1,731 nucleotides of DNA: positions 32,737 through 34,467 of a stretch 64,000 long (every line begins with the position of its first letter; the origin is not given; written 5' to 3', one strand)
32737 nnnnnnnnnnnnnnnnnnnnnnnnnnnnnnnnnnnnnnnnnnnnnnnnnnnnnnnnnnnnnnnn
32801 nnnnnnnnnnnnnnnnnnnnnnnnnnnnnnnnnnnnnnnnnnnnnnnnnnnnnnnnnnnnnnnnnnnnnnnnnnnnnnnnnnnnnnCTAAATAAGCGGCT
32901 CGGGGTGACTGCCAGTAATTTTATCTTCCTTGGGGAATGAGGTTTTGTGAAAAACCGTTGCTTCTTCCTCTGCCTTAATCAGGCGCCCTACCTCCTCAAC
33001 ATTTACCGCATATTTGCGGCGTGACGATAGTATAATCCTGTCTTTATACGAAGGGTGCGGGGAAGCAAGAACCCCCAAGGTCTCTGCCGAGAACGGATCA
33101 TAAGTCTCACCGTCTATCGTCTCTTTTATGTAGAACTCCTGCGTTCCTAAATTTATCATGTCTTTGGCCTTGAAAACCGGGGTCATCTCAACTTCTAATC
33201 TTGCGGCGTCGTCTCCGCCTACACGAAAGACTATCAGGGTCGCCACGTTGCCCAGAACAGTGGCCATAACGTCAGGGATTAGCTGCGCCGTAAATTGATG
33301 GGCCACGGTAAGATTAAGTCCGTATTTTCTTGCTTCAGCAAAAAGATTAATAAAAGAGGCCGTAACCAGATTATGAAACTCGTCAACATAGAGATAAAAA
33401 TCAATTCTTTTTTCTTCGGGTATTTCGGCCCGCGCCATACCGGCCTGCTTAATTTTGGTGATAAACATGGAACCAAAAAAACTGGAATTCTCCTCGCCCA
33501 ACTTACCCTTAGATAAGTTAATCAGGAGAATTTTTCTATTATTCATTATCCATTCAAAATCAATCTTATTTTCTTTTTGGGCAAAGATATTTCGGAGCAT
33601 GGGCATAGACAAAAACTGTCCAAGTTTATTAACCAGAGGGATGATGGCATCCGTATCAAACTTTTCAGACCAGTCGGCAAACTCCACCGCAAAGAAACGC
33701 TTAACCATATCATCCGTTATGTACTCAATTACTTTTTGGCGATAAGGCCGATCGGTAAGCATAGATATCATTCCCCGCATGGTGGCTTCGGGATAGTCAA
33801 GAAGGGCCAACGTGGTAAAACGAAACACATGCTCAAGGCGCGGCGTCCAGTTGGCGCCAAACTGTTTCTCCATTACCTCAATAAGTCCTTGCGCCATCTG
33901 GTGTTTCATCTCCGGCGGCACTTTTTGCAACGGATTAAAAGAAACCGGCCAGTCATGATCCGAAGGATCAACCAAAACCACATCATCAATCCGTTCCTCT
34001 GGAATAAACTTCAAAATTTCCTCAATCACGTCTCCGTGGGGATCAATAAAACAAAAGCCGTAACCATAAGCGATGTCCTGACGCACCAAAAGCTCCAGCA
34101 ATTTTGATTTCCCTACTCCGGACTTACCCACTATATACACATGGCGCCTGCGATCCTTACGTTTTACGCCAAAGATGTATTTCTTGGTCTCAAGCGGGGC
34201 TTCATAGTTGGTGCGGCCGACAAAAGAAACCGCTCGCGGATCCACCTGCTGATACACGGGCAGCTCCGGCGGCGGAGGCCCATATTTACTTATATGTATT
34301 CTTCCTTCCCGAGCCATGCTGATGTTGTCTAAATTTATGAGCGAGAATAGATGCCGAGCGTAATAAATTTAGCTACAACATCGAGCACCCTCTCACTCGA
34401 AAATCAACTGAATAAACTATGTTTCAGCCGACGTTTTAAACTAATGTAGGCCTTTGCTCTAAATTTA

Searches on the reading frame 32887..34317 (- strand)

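Call 62: search_protein_families(library=pfam, proteins=[window:32887-34317:-], max_evalue=0.001)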
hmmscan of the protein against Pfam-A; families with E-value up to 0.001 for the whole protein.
window:32887-34317:- (476 aa): 5 families
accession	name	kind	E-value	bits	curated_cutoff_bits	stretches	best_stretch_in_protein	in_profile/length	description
PF10412.15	TrwB_AAD_bind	-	7.6e-10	38.7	20.5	1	55-372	13-316/387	Type IV secretion-system coupling protein DNA-binding domain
PF01935.23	DUF87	-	1.3e-05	25.8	23.2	1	57-270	23-203/220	Helicase HerA, central domain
PF12696.13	TraG-D_C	-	4.2e-05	23.9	22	1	308-370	3-70/126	TraM recognition site of TraD and TraG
PF13401.12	AAA_22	-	0.00038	21.2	27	0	55-92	3-40/130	AAA domain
PF20720.3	nSTAND3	-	0.00049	20.3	27.2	1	44-117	4-72/155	Novel STAND NTPase 3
